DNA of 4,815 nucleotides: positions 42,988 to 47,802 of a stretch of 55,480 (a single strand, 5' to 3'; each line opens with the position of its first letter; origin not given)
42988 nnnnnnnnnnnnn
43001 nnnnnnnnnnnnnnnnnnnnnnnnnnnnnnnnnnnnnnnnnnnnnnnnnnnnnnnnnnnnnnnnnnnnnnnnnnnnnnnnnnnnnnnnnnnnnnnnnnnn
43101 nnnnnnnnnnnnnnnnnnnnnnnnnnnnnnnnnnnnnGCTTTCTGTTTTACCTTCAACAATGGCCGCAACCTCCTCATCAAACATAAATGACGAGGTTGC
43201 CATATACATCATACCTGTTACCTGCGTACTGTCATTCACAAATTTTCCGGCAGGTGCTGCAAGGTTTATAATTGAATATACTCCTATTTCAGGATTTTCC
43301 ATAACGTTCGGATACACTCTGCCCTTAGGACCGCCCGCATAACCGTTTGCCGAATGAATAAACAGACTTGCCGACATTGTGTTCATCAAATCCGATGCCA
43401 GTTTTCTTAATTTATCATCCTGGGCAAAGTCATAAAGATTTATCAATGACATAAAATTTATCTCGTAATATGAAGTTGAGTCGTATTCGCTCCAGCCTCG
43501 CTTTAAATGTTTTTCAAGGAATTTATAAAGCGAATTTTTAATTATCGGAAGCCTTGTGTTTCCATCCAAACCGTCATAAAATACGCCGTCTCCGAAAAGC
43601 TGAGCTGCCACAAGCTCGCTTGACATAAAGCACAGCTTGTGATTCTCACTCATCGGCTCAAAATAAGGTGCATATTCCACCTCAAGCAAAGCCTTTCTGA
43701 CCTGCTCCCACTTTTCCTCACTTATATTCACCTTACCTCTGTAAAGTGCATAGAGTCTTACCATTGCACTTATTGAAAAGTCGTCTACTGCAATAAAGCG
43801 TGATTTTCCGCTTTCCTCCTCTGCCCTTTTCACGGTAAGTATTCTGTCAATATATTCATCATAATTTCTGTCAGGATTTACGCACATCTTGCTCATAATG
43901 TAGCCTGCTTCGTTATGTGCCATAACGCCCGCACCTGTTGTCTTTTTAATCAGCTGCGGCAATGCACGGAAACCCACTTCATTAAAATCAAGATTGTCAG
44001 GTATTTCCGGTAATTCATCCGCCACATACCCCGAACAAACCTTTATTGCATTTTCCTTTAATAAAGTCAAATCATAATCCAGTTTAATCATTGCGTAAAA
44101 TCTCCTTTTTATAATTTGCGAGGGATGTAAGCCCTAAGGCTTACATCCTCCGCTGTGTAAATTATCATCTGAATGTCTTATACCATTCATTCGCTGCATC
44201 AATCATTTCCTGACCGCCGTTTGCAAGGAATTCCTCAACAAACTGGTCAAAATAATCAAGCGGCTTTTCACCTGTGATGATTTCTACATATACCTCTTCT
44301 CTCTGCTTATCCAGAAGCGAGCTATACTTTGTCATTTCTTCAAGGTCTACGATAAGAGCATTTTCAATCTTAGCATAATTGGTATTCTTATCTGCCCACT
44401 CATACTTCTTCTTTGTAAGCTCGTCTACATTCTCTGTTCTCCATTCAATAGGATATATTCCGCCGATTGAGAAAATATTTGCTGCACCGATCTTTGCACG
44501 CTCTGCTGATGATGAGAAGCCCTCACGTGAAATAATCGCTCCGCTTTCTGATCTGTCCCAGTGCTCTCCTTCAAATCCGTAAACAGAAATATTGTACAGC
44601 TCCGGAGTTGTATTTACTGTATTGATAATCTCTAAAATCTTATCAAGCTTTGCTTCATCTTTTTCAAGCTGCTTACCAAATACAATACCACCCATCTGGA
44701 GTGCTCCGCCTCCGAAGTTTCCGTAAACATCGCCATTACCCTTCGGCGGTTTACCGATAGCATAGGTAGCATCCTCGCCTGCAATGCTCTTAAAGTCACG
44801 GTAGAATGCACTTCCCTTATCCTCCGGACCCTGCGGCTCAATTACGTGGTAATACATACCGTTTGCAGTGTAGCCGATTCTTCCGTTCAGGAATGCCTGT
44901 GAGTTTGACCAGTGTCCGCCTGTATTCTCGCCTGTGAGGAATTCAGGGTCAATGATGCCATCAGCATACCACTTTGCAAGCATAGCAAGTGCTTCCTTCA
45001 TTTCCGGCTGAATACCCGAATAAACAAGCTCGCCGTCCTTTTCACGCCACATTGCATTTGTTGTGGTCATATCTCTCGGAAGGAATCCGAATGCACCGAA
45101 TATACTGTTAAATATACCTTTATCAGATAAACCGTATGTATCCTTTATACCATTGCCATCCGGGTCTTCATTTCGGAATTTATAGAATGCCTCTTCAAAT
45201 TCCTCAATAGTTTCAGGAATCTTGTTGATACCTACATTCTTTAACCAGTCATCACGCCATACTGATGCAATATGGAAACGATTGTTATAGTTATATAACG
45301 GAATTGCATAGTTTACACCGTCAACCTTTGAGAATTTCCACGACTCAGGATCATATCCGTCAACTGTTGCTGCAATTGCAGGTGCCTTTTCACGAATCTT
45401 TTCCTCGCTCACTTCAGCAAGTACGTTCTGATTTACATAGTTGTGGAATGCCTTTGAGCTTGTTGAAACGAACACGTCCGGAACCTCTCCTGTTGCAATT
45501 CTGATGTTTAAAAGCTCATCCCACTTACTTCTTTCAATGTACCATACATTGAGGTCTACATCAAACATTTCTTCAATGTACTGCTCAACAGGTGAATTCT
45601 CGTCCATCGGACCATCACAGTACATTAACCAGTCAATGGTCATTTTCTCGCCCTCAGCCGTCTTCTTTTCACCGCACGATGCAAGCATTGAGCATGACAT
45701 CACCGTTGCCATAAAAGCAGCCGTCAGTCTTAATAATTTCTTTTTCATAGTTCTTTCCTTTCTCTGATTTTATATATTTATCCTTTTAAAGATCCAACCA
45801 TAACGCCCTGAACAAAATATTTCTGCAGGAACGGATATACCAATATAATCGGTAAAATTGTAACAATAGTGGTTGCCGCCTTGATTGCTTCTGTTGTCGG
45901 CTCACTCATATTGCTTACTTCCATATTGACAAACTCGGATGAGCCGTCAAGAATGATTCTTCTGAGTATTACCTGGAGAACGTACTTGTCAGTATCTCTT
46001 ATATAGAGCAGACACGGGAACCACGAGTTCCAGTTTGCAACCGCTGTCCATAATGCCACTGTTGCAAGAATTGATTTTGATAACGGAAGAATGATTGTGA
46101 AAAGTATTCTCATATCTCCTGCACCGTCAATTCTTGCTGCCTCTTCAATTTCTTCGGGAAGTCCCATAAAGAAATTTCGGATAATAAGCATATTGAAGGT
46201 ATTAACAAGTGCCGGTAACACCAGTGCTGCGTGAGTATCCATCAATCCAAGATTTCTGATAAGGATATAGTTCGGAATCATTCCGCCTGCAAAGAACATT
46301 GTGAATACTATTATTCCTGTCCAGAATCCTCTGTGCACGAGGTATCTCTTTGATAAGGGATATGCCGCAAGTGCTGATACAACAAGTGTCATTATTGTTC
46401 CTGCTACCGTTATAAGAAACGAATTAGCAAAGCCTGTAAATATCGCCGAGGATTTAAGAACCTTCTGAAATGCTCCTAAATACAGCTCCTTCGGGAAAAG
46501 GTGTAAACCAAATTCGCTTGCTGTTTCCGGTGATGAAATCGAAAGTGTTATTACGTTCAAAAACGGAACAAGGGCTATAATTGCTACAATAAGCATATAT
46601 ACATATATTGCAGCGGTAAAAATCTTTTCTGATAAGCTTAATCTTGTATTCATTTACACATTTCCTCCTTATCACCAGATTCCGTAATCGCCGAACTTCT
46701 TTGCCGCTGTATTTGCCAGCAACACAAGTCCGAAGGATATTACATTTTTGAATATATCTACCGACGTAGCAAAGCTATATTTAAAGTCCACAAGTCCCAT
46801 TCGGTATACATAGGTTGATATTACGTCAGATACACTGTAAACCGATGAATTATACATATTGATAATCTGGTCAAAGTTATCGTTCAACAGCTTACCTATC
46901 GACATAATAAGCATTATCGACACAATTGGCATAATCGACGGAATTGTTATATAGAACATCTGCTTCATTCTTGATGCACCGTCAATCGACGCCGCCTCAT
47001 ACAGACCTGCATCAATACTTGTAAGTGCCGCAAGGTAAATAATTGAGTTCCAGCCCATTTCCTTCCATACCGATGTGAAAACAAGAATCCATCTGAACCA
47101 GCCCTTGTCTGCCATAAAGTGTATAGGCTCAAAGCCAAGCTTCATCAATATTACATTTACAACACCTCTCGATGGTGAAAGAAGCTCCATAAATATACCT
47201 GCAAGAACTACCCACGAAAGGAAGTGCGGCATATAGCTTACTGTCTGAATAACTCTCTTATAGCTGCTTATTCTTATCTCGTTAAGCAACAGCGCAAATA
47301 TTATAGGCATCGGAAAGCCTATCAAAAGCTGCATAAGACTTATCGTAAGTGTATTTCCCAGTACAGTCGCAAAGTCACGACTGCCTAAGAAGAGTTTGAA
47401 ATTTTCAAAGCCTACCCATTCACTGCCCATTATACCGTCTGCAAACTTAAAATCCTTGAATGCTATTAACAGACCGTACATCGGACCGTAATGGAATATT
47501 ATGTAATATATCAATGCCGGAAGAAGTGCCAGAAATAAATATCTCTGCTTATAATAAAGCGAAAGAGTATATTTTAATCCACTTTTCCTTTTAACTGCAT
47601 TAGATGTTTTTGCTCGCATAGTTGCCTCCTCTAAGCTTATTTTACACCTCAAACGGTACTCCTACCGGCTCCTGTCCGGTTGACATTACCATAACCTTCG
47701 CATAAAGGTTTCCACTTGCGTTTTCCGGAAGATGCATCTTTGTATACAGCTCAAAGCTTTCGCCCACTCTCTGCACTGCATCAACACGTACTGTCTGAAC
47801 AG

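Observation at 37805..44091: Uncharacterised three-member enzyme family ('family X'): secreted giant, cytoplasmic minimal form and a third copy at 52896..55480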

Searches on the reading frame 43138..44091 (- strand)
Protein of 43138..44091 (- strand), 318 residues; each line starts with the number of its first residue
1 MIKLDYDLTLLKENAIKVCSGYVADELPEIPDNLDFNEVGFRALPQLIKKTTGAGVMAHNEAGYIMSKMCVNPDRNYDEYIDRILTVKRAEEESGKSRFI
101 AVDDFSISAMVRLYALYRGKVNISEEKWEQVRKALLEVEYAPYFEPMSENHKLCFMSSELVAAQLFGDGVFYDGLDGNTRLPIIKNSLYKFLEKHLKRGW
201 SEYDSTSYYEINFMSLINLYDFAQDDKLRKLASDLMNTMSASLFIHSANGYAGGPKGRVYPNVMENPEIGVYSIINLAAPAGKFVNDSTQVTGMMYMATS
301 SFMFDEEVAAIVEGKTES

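Call 99: predict_structure(alignment_id=A6)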
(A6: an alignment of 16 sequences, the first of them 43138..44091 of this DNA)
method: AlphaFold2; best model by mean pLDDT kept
length: 318 residues; sequences in the alignment: 16
mean_pLDDT: 89.5   pTM: 0.91
mean pLDDT of the five models: 89.5, 89.5, 88.9, 88.7, 87.3
residues with pLDDT >= 90: 213; 70-90: 84; 50-70: 13; < 50: 8
segments of 3 or more residues with pLDDT < 50: 255-262
pLDDT, mean of each block of 10 residues (from residue 1): 91 95 92 89 91 86 95 97 94 82 90 97 98 96 87 96 98 96 97 91 72 96 98 96 80 55 66 90 82 95 95 79
secondary structure, 60 per line:
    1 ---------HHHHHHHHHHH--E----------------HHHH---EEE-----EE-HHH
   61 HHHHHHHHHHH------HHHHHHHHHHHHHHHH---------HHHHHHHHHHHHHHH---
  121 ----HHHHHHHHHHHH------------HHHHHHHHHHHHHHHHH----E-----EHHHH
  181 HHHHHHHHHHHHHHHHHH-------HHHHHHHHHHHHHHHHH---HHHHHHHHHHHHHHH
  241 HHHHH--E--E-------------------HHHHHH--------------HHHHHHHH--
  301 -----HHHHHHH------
elements in order: H10-20 H40-43 E47-49 H58-71 H78-93 H103-117 H125-136 H149-165 H177-198 H206-222 H226-245 H271-276 H291-298 H306-312

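Call 101: fold_search(model_id=the predicted structure, library=pdb)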
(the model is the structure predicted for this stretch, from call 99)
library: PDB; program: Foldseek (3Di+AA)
matches with E <= 10: 479; with E <= 0.001: 0
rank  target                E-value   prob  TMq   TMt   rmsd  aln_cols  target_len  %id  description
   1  5zig_D                3.1e-02  0.90  0.39  0.33   8.8       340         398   11  The Structure of cellobiose 2-epimerase from Spirochaeta thermophila DSM 6192 (released 2019-04-10)
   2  8b0f_A                3.4e-02  0.57  0.33  0.12  11.7       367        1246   12  CryoEM structure of C5b8-CD59 (released 2023-02-22)
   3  4v1s_A                5.9e-02  0.75  0.39  0.36   8.8       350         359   11  Structure of the GH76 alpha-mannanase BT2949 from Bacteroides thetaiotaomicron (released 2015-02-11)
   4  4mu9_B                9.5e-02  0.57  0.36  0.33  11.4       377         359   12  Crystal structure of a putative glycosylhydrolase (BT_3782) from Bacteroides thetaiotaomicron VPI-5482 at 1.89 A resol (released 2013-10-09)
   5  1n7q_A                1.1e-01  0.47  0.36  0.21   9.3       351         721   10  Streptococcus pneumoniae Hyaluronate Lyase W291A/W292A Double Mutant complex with hyaluronan hexasacchride (released 2002-12-31)
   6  8ayh_A                1.1e-01  0.41  0.34  0.18  13.8       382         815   12  Structure of Complement C5 in Complex with small molecule inhibitor and CVF (released 2022-12-21)
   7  4v1r_A                1.3e-01  0.57  0.39  0.36   8.8       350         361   11  Structure of a selenomethionine derivative of the GH76 alpha- mannanase BT2949 Bacteroides thetaiotaomicron (released 2015-02-11)
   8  7bm6_A                1.9e-01  0.30  0.36  0.19  10.1       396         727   11  Structure-function analysis of a new PL17 oligoalginate lyase from the marine bacterium Zobellia galactanivorans DsijT (released 2021-07-14)
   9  4mu9_A                2.0e-01  0.44  0.39  0.35  11.0       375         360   11  Crystal structure of a putative glycosylhydrolase (BT_3782) from Bacteroides thetaiotaomicron VPI-5482 at 1.89 A resol (released 2013-10-09)
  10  9r4k                  2.3e-01  0.57  0.43  0.39  10.9       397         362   10  Crystal structure of CtGH76 from Chaetomium thermophilum (released 2025-07-16)
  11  1vd5                  2.4e-01  0.33  0.36  0.32   9.4       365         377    9  Crystal Structure of Unsaturated Glucuronyl Hydrolase, Responsible for the Degradation of Glycosaminoglycan, from Bacill (released 2004-07-13)
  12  4z4j                  2.5e-01  0.44  0.40  0.34   8.6       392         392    9  Crystal Structure of cellobiose 2-epimerase from Caldicellulosiruptor saccharolyticus DSM 8903 (released 2016-04-13)
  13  8ixu                  2.5e-01  0.28  0.33  0.28  11.8       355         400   10  Rat Transcobalamin in Complex with Cobalamin (released 2024-05-22)
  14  6ru5_B                2.6e-01  0.21  0.29  0.14  10.6       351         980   10  human complement C3 in complex with the hC3Nb1 nanobody (released 2019-08-21)
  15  8wbu                  2.8e-01  0.44  0.40  0.35   8.6       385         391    9  The crystal structure of circular mannose with mutant H247F of the cellobiose 2-epimerase from Caldicellulosiruptor sacc (released 2023-10-25)
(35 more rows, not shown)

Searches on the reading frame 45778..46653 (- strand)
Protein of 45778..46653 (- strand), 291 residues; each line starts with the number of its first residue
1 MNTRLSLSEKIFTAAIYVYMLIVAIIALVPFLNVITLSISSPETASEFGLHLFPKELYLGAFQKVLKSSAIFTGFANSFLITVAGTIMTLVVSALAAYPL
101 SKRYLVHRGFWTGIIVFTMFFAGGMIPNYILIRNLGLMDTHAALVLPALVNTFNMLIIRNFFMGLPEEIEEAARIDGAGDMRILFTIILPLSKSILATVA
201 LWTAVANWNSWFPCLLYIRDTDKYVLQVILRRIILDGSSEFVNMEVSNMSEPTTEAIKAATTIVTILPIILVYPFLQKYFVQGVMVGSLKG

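Call 12: search_protein_families(library=pfam, proteins=[window:45778-46653:-], max_evalue=0.001)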
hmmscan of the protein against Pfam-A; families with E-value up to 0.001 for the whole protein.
window:45778-46653:- (291 aa): 1 family
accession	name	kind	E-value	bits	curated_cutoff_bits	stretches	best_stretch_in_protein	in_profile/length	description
PF00528.27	BPD_transp_1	-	9.9e-12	45.4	26.4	1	106-284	10-182/184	Binding-protein-dependent transport system inner membrane component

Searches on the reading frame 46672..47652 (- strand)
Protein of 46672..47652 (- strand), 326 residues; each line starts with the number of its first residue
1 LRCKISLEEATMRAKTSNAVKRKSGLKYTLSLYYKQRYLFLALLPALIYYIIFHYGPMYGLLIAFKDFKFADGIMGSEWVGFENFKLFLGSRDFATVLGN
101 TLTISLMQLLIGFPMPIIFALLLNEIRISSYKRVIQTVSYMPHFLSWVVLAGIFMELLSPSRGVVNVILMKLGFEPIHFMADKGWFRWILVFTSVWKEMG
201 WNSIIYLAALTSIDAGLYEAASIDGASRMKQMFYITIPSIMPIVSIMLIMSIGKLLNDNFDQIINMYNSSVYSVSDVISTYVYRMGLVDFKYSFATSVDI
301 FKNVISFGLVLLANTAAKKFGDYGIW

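Call 12: search_protein_families(library=pfam, proteins=[window:46672-47652:-], max_evalue=0.001)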
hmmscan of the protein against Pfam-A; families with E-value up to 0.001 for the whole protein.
window:46672-47652:- (326 aa): 1 family
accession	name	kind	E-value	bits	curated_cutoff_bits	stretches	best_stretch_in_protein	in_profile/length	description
PF00528.27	BPD_transp_1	-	1e-14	55.2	26.4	1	112-258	1-124/184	Binding-protein-dependent transport system inner membrane component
